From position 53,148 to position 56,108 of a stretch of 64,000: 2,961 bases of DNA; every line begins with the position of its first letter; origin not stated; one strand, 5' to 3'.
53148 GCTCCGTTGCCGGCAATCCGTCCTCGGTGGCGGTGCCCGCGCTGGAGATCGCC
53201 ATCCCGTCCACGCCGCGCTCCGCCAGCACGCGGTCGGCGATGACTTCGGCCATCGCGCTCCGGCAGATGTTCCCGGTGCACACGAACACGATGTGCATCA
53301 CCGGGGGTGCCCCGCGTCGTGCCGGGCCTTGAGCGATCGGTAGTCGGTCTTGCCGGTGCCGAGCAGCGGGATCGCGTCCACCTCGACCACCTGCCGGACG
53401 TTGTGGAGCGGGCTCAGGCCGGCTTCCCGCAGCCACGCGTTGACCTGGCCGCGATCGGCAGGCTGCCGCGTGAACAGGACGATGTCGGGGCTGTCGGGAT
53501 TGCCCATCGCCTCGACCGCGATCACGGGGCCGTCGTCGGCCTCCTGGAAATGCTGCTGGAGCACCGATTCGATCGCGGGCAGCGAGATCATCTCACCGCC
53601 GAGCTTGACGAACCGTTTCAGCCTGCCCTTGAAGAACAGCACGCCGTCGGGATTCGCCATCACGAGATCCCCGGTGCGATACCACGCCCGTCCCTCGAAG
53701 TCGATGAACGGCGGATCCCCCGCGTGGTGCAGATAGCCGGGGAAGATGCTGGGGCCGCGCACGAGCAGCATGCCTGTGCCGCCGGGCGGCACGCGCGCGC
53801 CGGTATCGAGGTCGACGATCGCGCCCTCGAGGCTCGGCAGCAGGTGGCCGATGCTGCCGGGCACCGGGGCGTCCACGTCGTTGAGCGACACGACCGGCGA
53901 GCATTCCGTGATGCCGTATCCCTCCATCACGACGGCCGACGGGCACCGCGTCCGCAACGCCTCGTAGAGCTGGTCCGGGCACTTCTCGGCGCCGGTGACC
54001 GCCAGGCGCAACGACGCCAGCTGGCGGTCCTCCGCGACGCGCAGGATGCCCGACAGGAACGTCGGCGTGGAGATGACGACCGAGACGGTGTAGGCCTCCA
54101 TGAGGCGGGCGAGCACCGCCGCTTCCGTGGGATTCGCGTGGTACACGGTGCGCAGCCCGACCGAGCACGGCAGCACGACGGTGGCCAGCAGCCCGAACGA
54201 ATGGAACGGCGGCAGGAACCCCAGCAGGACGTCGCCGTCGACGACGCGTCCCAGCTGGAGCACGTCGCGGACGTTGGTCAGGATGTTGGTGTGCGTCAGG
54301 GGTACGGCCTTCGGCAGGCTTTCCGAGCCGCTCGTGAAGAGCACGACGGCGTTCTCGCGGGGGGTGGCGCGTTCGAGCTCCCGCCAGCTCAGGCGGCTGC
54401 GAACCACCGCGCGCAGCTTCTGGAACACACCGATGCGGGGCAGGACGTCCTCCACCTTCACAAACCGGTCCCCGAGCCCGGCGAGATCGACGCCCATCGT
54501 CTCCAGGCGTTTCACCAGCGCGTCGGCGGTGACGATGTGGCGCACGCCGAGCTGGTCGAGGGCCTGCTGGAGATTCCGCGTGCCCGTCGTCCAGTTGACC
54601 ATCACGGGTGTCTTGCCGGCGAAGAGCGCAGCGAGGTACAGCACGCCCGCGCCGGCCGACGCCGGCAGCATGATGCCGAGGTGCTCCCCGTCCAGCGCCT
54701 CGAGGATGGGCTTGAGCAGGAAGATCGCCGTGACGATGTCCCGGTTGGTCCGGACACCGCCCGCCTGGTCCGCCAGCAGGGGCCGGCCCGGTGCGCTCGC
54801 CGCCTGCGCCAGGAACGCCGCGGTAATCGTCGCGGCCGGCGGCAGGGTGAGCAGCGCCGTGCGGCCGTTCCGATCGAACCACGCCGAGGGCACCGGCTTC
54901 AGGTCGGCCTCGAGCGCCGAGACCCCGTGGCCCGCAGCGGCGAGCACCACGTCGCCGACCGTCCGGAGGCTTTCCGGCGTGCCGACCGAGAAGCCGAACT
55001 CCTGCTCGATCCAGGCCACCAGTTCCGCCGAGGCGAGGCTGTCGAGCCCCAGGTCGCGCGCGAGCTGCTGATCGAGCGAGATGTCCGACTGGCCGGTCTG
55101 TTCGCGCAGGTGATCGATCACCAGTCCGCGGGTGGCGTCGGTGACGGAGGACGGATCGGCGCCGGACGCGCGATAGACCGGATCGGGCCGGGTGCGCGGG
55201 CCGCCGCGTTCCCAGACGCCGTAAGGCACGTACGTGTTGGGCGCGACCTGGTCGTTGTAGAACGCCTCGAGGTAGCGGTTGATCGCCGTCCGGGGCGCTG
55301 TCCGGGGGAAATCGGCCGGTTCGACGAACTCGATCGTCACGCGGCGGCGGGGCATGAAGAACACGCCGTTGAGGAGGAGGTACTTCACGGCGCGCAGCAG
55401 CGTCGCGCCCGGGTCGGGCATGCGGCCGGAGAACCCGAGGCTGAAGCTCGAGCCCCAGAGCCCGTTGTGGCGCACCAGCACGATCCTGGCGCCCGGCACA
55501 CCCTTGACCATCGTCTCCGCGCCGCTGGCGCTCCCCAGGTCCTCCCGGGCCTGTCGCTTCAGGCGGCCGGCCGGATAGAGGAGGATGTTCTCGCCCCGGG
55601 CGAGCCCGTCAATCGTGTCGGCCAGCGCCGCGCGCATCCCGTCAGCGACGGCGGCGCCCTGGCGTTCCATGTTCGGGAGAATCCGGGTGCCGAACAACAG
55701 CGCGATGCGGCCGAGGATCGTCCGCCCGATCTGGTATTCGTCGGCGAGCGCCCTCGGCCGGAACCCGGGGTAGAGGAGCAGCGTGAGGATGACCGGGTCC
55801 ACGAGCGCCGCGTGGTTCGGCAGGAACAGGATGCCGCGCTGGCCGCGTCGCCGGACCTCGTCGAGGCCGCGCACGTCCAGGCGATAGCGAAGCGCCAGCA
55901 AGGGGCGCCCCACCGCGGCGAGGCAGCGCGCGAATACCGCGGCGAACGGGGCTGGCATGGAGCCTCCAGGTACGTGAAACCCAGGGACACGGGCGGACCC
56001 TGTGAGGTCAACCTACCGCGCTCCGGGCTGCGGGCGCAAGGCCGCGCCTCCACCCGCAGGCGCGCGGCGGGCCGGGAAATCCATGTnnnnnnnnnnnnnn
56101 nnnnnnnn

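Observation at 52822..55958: Aas-like enzyme with an integrated acyl carrier domain, overlapping a LMW phosphotyrosine phosphatase and converging on the carboxylase operon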

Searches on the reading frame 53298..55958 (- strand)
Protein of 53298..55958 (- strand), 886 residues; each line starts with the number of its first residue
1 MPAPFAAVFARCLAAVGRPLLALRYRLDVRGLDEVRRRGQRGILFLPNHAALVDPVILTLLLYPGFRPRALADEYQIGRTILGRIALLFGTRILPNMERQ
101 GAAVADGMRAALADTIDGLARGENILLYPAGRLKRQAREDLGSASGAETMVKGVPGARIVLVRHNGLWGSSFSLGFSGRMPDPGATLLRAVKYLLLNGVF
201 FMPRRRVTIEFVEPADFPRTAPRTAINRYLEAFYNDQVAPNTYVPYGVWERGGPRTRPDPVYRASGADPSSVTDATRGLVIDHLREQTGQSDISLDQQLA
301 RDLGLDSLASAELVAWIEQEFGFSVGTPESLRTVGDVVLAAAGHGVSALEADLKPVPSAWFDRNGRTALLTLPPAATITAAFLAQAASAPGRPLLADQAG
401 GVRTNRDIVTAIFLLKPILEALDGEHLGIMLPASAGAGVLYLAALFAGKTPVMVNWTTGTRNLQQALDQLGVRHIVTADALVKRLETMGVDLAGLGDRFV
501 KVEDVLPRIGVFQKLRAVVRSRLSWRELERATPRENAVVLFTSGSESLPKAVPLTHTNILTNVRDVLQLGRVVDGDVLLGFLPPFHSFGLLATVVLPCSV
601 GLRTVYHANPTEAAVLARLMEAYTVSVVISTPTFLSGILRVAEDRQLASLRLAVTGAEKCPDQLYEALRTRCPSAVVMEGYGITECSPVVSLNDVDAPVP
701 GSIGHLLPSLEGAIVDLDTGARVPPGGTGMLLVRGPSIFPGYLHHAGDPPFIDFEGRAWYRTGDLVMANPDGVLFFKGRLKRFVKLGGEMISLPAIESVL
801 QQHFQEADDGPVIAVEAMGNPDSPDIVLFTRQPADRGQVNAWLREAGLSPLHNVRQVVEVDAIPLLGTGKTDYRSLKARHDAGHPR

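Call 5: search_protein_families(library=pfam, proteins=[window:53298-55958:-], max_evalue=0.01)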
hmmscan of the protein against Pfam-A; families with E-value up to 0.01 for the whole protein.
window:53298-55958:- (886 aa): 3 families
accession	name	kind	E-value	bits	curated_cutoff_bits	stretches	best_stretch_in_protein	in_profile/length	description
PF00501.34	AMP-binding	-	7.7e-60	203.1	29.9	1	423-743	45-384/384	AMP-binding enzyme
PF00550.31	PP-binding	-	3.3e-08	34.1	20.8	1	280-326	3-50/67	Phosphopantetheine attachment site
PF01553.26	Acyltransferase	-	0.001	19.3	23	1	27-137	2-106/132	Acyltransferase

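Call 6: search_protein_families(library=ncbifam, proteins=[window:53298-55958:-], max_evalue=0.001)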
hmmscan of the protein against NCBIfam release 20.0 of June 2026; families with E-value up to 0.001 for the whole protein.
window:53298-55958:- (886 aa): 101 families (the best 25 are shown)
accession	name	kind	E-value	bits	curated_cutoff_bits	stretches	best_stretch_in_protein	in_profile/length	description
NF006386.0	PRK08633.1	equivalog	9.3e-121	404.5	1221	2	376-878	615-1139/1147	acyl-[ACP]--phospholipid O-acyltransferase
NF004971.0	PRK06334.1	equivalog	2.7e-108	362.9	847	1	371-878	14-531/539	long chain fatty acid--[acyl-carrier-protein] ligase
NF005291.0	PRK06814.1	equivalog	3.4e-99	333.2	1349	1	384-878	640-1128/1140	acyl-[ACP]--phospholipid O-acyltransferase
NF005959.0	PRK08043.1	equivalog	1.6e-69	234.9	886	1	374-881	202-712/719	bifunctional acyl-ACP--phospholipid O-acyltransferase/long-chain-fatty-acid--ACP ligase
NF004837.0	PRK06187.1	subfamily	1.9e-49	168.3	476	1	424-883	58-525/531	long-chain-fatty-acid--CoA ligase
TIGR01733.1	AA-adenyl-dom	subfamily_domain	2.7e-49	168.1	317.4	1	423-803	24-401/409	amino acid adenylation domain-containing protein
NF004114.0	PRK05605.1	equivalog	1.2e-44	152.6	766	1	514-878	200-567/575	long-chain-fatty-acid--CoA ligase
NF005714.0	PRK07529.1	subfamily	4.6e-41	140.9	632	1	508-876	191-572/640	acyl-CoA synthetase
NF006181.0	PRK08314.1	subfamily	5e-39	134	705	1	512-880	183-554/563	long-chain-fatty-acid--CoA ligase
NF006182.0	PRK08316.1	subfamily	1.3e-34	119.6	663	1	434-881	71-518/523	fatty acyl-CoA synthetase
NF009233.0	PRK12583.1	subfamily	1.9e-34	119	832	1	532-872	199-542/558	fatty acid CoA ligase family protein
NF004758.0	PRK06087.1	equivalog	3.8e-34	118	736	1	423-873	74-528/548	medium-chain fatty-acid--CoA ligase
NF005702.0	PRK07514.1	subfamily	4.9e-34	117.5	558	1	404-878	31-498/506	malonyl-CoA synthase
NF005801.1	PRK07656.1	equivalog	1.8e-32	112.7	657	1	424-871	51-494/500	FadD3 family acyl-CoA ligase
NF005858.0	PRK07787.1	subfamily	2.6e-32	111.9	575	1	442-877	64-469/471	acyl-CoA synthetase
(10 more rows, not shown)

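Call 7: find_homologous_proteins(query=window:53298-55958:-, max_evalue=1e-10)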
Query window:53298-55958:- (886 aa): 2219 proteins with E <= 1e-10 among 8000 candidates; the best 120 are listed.
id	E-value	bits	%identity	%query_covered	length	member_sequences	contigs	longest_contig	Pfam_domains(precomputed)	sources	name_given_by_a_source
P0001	0.0e+0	1978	100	100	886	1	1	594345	PF00550.32,PF00501.35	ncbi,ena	-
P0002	0.0e+0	1407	72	100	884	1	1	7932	PF00550.32,PF00501.35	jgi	jgi:acyl-CoA synthetase (AMP-forming)/AMP-acid ligase II/1-acyl-sn-glycerol-3-phosphate acyltransfer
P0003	0.0e+0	1403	71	99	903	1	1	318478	PF00550.32,PF00501.35,PF01553.27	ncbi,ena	-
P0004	0.0e+0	1395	71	99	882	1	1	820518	PF00550.32,PF00501.35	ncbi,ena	-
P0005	0.0e+0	1301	66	100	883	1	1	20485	PF00550.32,PF00501.35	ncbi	ncbi:MAG: AMP-binding protein [Acidobacteriota bacterium]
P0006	0.0e+0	1294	65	99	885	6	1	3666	PF00550.32,PF00501.35,PF01553.27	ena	-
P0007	0.0e+0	1293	65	99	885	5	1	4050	PF00550.32,PF00501.35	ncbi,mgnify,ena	ncbi:MAG: AMP-binding protein [Acidobacteriota bacterium]|mgnify:FL=1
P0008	0.0e+0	1283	65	100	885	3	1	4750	PF00550.32,PF00501.35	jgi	jgi:long-chain-fatty-acid--[acyl-carrier-protein] ligase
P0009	0.0e+0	1283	65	99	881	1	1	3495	PF00550.32,PF00501.35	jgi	jgi:acyl-CoA synthetase (AMP-forming)/AMP-acid ligase II/1-acyl-sn-glycerol-3-phosphate acyltransfer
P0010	0.0e+0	1282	65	99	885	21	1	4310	PF00550.32,PF00501.35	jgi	jgi:long-chain-fatty-acid--[acyl-carrier-protein] ligase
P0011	0.0e+0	1281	64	99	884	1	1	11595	PF00501.35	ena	-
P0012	0.0e+0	1281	65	99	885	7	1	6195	PF00550.32,PF00501.35,PF01553.27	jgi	-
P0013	0.0e+0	1277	63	99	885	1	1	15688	PF00550.32,PF00501.35,PF01553.27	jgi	jgi:long-chain-fatty-acid--[acyl-carrier-protein] ligase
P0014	0.0e+0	1276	64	100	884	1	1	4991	PF00550.32,PF00501.35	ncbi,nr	ncbi:MAG: AMP-binding protein [Acidobacteria bacterium]|nr:AMP-binding protein [Acidobacteriota bact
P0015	0.0e+0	1275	65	100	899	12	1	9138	PF00550.32,PF00501.35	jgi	jgi:long-chain-fatty-acid--[acyl-carrier-protein] ligase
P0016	0.0e+0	1275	64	99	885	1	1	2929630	PF00550.32,PF00501.35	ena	-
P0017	0.0e+0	1274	64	100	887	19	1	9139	PF00550.32,PF00501.35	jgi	-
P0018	0.0e+0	1273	64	100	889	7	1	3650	PF00550.32,PF00501.35,PF01553.27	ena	-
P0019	0.0e+0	1273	64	100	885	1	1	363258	PF00550.32,PF00501.35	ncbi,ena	-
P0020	0.0e+0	1270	65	99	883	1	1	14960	PF00550.32,PF00501.35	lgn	-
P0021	0.0e+0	1269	64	100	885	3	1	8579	PF00550.32,PF00501.35,PF01553.27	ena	-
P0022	0.0e+0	1269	64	99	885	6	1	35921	PF00550.32,PF00501.35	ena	-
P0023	0.0e+0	1268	65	99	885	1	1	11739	PF00550.32,PF00501.35,PF01553.27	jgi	jgi:long-chain-fatty-acid--[acyl-carrier-protein] ligase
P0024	0.0e+0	1268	64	100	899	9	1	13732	PF00550.32,PF00501.35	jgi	jgi:long-chain-fatty-acid--[acyl-carrier-protein] ligase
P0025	0.0e+0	1267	63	100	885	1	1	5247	PF00550.32,PF00501.35,PF01553.27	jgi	jgi:long-chain-fatty-acid--[acyl-carrier-protein] ligase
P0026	0.0e+0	1267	64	99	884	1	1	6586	PF00501.35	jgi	-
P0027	0.0e+0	1265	64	99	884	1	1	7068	PF00550.32,PF00501.35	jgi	jgi:long-chain-fatty-acid--[acyl-carrier-protein] ligase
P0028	0.0e+0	1263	64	100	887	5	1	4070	PF00550.32,PF00501.35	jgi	jgi:long-chain-fatty-acid--[acyl-carrier-protein] ligase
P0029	0.0e+0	1263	63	99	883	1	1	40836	PF00550.32,PF00501.35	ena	-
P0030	0.0e+0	1263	63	99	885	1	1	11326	PF00501.35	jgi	jgi:acyl-CoA synthetase (AMP-forming)/AMP-acid ligase II/1-acyl-sn-glycerol-3-phosphate acyltransfer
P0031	0.0e+0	1260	63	99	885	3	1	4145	PF00550.32,PF00501.35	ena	-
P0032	0.0e+0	1259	64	99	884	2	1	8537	PF00550.32,PF00501.35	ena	-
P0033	0.0e+0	1258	64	100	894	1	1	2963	PF00550.32,PF00501.35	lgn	-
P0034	0.0e+0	1258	64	99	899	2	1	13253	PF00550.32,PF00501.35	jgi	jgi:long-chain-fatty-acid--[acyl-carrier-protein] ligase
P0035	0.0e+0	1257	63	99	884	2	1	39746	PF00550.32,PF00501.35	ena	-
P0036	0.0e+0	1256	63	99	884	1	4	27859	PF00501.35,PF01553.27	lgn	-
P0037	0.0e+0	1256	63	99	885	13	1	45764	PF00550.32,PF00501.35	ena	-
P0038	0.0e+0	1255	65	98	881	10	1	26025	PF00550.32,PF00501.35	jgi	jgi:long-chain-fatty-acid--[acyl-carrier-protein] ligase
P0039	0.0e+0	1255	74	85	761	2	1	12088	PF00550.32,PF00501.35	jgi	jgi:acyl-CoA synthetase (AMP-forming)/AMP-acid ligase II/acyl carrier protein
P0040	0.0e+0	1254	64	100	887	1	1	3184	PF00550.32,PF00501.35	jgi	jgi:acyl-CoA synthetase (AMP-forming)/AMP-acid ligase II/1-acyl-sn-glycerol-3-phosphate acyltransfer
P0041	0.0e+0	1252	62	99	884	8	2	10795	PF00501.35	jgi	jgi:long-chain-fatty-acid--[acyl-carrier-protein] ligase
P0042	0.0e+0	1249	64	99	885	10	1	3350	PF00550.32,PF00501.35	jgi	jgi:long-chain-fatty-acid--[acyl-carrier-protein] ligase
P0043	0.0e+0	1249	65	99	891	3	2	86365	PF00550.32,PF00501.35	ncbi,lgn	-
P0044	0.0e+0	1247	64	99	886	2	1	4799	PF00550.32,PF00501.35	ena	-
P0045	0.0e+0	1247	66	99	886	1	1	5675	PF00550.32,PF00501.35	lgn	-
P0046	0.0e+0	1247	64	99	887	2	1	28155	PF00550.32,PF00501.35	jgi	jgi:long-chain-fatty-acid--[acyl-carrier-protein] ligase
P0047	0.0e+0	1245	64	99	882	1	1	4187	PF00501.35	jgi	jgi:long-chain-fatty-acid--[acyl-carrier-protein] ligase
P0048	0.0e+0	1243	62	100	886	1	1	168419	PF00550.32,PF00501.35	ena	-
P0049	0.0e+0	1243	64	96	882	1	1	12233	PF00550.32,PF00501.35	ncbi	-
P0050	0.0e+0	1241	64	97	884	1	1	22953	PF00501.35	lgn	-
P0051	0.0e+0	1240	63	99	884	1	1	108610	PF00550.32,PF00501.35,PF01553.27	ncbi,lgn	-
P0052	0.0e+0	1238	64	99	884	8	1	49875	PF00550.32,PF00501.35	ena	-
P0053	0.0e+0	1236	62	99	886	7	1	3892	PF00550.32,PF00501.35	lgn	-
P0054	0.0e+0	1235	63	98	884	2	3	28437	PF00501.35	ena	-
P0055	0.0e+0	1234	63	99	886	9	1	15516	PF00550.32,PF00501.35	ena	-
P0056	0.0e+0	1233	64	99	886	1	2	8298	PF00550.32,PF00501.35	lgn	-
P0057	0.0e+0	1232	63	99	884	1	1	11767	PF00550.32,PF00501.35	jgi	jgi:acyl-CoA synthetase (AMP-forming)/AMP-acid ligase II/1-acyl-sn-glycerol-3-phosphate acyltransfer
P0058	0.0e+0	1229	63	99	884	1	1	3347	PF00550.32,PF00501.35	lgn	-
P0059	0.0e+0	1228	64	99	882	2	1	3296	PF00501.35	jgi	jgi:acyl-CoA synthetase (AMP-forming)/AMP-acid ligase II/acyl carrier protein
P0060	0.0e+0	1221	62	100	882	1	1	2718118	PF00550.32,PF00501.35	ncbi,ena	-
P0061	0.0e+0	1218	63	99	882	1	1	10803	PF00550.32,PF00501.35,PF01553.27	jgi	jgi:acyl-CoA synthetase (AMP-forming)/AMP-acid ligase II/1-acyl-sn-glycerol-3-phosphate acyltransfer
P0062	0.0e+0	1214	62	99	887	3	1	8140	PF00550.32,PF00501.35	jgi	-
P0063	0.0e+0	1212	62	99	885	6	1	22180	PF00501.35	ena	-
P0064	0.0e+0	1211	64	97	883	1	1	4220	PF00550.32,PF00501.35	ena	-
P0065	0.0e+0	1209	62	99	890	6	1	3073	PF00550.32,PF00501.35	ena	-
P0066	0.0e+0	1207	64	98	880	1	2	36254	PF00550.32,PF00501.35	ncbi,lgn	-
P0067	0.0e+0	1205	61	99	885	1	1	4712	PF00501.35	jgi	jgi:long-chain-fatty-acid--[acyl-carrier-protein] ligase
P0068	0.0e+0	1205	62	99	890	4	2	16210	PF00550.32,PF00501.35,PF01553.27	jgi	jgi:acyl-CoA synthetase (AMP-forming)/AMP-acid ligase II/1-acyl-sn-glycerol-3-phosphate acyltransfer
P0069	0.0e+0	1204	62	98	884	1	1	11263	PF00550.32,PF00501.35,PF01553.27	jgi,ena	-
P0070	0.0e+0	1202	61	99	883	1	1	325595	PF00550.32,PF00501.35,PF01553.27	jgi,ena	-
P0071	0.0e+0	1199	62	98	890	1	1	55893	PF00550.32,PF00501.35,PF01553.27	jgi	jgi:acyl-CoA synthetase (AMP-forming)/AMP-acid ligase II/1-acyl-sn-glycerol-3-phosphate acyltransfer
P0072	0.0e+0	1198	62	99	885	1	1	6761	PF00550.32,PF00501.35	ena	-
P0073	0.0e+0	1189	63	98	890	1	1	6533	PF00550.32,PF00501.35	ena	-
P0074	0.0e+0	1188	60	100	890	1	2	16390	PF00550.32,PF00501.35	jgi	jgi:acyl-CoA synthetase (AMP-forming)/AMP-acid ligase II/1-acyl-sn-glycerol-3-phosphate acyltransfer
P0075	0.0e+0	1185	61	99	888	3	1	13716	PF00550.32,PF00501.35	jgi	jgi:acyl-CoA synthetase (AMP-forming)/AMP-acid ligase II/1-acyl-sn-glycerol-3-phosphate acyltransfer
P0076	0.0e+0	1184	62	98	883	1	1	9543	PF00550.32,PF00501.35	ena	-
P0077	0.0e+0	1184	62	96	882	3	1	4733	PF00550.32,PF00501.35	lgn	-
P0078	0.0e+0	1182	62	99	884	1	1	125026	PF00501.35,PF01553.27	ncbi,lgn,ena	ncbi:MAG: AMP-binding protein [Acidobacteriota bacterium]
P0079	0.0e+0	1178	60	99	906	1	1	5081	PF00550.32,PF00501.35,PF01553.27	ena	-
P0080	0.0e+0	1176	61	99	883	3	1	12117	PF00550.32,PF00501.35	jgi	jgi:acyl-[acyl-carrier-protein]-phospholipid O-acyltransferase/long-chain-fatty-acid--[acyl-carrier-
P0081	0.0e+0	1175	62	98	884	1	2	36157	PF00550.32,PF00501.35,PF01553.27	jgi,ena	jgi:long-chain-fatty-acid--[acyl-carrier-protein] ligase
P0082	0.0e+0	1175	61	99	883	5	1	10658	PF00550.32,PF00501.35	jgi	jgi:acyl-[acyl-carrier-protein]-phospholipid O-acyltransferase/long-chain-fatty-acid--[acyl-carrier-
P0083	0.0e+0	1170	61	97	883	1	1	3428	PF00550.32,PF00501.35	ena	-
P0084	0.0e+0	1170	60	99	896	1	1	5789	PF00550.32,PF00501.35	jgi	jgi:acyl-CoA synthetase (AMP-forming)/AMP-acid ligase II/1-acyl-sn-glycerol-3-phosphate acyltransfer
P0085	0.0e+0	1165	61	98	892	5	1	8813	PF00550.32,PF00501.35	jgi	jgi:acyl-CoA synthetase (AMP-forming)/AMP-acid ligase II/1-acyl-sn-glycerol-3-phosphate acyltransfer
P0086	0.0e+0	1165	61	98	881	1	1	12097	PF00550.32,PF00501.35,PF01553.27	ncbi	-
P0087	0.0e+0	1165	62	98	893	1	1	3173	PF00501.35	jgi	jgi:acyl-CoA synthetase (AMP-forming)/AMP-acid ligase II/1-acyl-sn-glycerol-3-phosphate acyltransfer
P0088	0.0e+0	1163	61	98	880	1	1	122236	PF00550.32,PF00501.35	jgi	-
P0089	0.0e+0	1163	61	99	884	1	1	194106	PF00550.32,PF00501.35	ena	-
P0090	0.0e+0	1162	62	98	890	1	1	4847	PF00501.35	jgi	jgi:acyl-CoA synthetase (AMP-forming)/AMP-acid ligase II/1-acyl-sn-glycerol-3-phosphate acyltransfer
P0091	0.0e+0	1160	60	99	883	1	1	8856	PF00501.35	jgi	jgi:acyl-CoA synthetase (AMP-forming)/AMP-acid ligase II/acyl carrier protein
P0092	0.0e+0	1160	61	97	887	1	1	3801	PF00550.32,PF00501.35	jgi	jgi:acyl carrier protein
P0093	0.0e+0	1160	61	98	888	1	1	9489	PF00550.32,PF00501.35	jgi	jgi:acyl-CoA synthetase (AMP-forming)/AMP-acid ligase II/1-acyl-sn-glycerol-3-phosphate acyltransfer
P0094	0.0e+0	1160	60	97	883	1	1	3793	PF00550.32,PF00501.35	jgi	jgi:acyl-[acyl-carrier-protein]-phospholipid O-acyltransferase/long-chain-fatty-acid--[acyl-carrier-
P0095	0.0e+0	1159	60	100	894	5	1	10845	PF00550.32,PF00501.35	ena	-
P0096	0.0e+0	1158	62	98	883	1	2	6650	PF00501.35,PF01553.27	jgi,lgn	jgi:long-chain-fatty-acid--[acyl-carrier-protein] ligase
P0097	0.0e+0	1157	62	98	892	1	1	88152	PF00501.35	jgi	jgi:acyl-CoA synthetase (AMP-forming)/AMP-acid ligase II/1-acyl-sn-glycerol-3-phosphate acyltransfer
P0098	0.0e+0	1156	61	97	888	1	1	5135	PF00550.32,PF00501.35,PF01553.27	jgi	-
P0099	0.0e+0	1155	60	100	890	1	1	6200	PF00550.32,PF00501.35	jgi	jgi:acyl-CoA synthetase (AMP-forming)/AMP-acid ligase II/1-acyl-sn-glycerol-3-phosphate acyltransfer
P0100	0.0e+0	1154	61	98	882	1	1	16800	PF00550.32,PF00501.35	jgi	jgi:acyl-CoA synthetase (AMP-forming)/AMP-acid ligase II/1-acyl-sn-glycerol-3-phosphate acyltransfer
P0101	0.0e+0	1154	60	98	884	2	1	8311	PF00550.32,PF00501.35,PF01553.27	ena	-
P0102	0.0e+0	1152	61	96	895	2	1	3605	PF00501.35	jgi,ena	-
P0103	0.0e+0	1151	60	99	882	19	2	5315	PF00550.32,PF00501.35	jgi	jgi:acyl-CoA synthetase (AMP-forming)/AMP-acid ligase II/1-acyl-sn-glycerol-3-phosphate acyltransfer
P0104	0.0e+0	1151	60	98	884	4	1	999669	PF00550.32,PF00501.35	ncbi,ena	-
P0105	0.0e+0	1151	60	98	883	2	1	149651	PF00550.32,PF00501.35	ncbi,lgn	ncbi:MAG TPA: AMP-binding protein [Vicinamibacterales bacterium]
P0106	0.0e+0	1150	60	99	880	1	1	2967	PF00550.32,PF00501.35,PF01553.27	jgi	jgi:acyl-CoA synthetase (AMP-forming)/AMP-acid ligase II/1-acyl-sn-glycerol-3-phosphate acyltransfer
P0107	0.0e+0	1150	61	99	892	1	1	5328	PF00550.32,PF00501.35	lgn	-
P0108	0.0e+0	1149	61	98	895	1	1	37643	PF00550.32,PF00501.35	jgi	jgi:acyl-CoA synthetase (AMP-forming)/AMP-acid ligase II/1-acyl-sn-glycerol-3-phosphate acyltransfer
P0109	0.0e+0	1148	61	98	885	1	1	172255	PF00550.32,PF00501.35,PF01553.27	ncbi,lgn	-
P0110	0.0e+0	1148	60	98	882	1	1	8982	PF00550.32,PF00501.35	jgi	jgi:acyl-CoA synthetase (AMP-forming)/AMP-acid ligase II/1-acyl-sn-glycerol-3-phosphate acyltransfer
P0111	0.0e+0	1147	61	98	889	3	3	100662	PF00550.32,PF00501.35,PF01553.27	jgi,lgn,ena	jgi:long-chain-fatty-acid--[acyl-carrier-protein] ligase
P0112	0.0e+0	1145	61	98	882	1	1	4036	PF00550.32,PF00501.35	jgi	jgi:long-chain-fatty-acid--[acyl-carrier-protein] ligase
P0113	0.0e+0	1143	59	99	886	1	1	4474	PF00550.32,PF00501.35,PF01553.27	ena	-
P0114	0.0e+0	1143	61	98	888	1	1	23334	PF00550.32,PF00501.35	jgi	jgi:acyl-CoA synthetase (AMP-forming)/AMP-acid ligase II/1-acyl-sn-glycerol-3-phosphate acyltransfer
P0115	0.0e+0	1143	61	97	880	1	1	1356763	PF00550.32,PF00501.35,PF01553.27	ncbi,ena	-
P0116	0.0e+0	1143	61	98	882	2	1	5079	PF00550.32,PF00501.35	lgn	-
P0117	0.0e+0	1141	61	99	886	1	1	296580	PF00550.32,PF00501.35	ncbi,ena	-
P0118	0.0e+0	1140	59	99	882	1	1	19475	PF00550.32,PF00501.35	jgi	jgi:acyl-CoA synthetase (AMP-forming)/AMP-acid ligase II/acyl carrier protein/1-acyl-sn-glycerol-3-p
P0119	0.0e+0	1140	60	98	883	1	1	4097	PF00550.32,PF00501.35,PF01553.27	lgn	-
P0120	0.0e+0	1139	60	99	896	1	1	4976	PF00550.32,PF00501.35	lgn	-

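Call 9: find_encoding_contigs(protein=P0001, flank=10000, max_places=3)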
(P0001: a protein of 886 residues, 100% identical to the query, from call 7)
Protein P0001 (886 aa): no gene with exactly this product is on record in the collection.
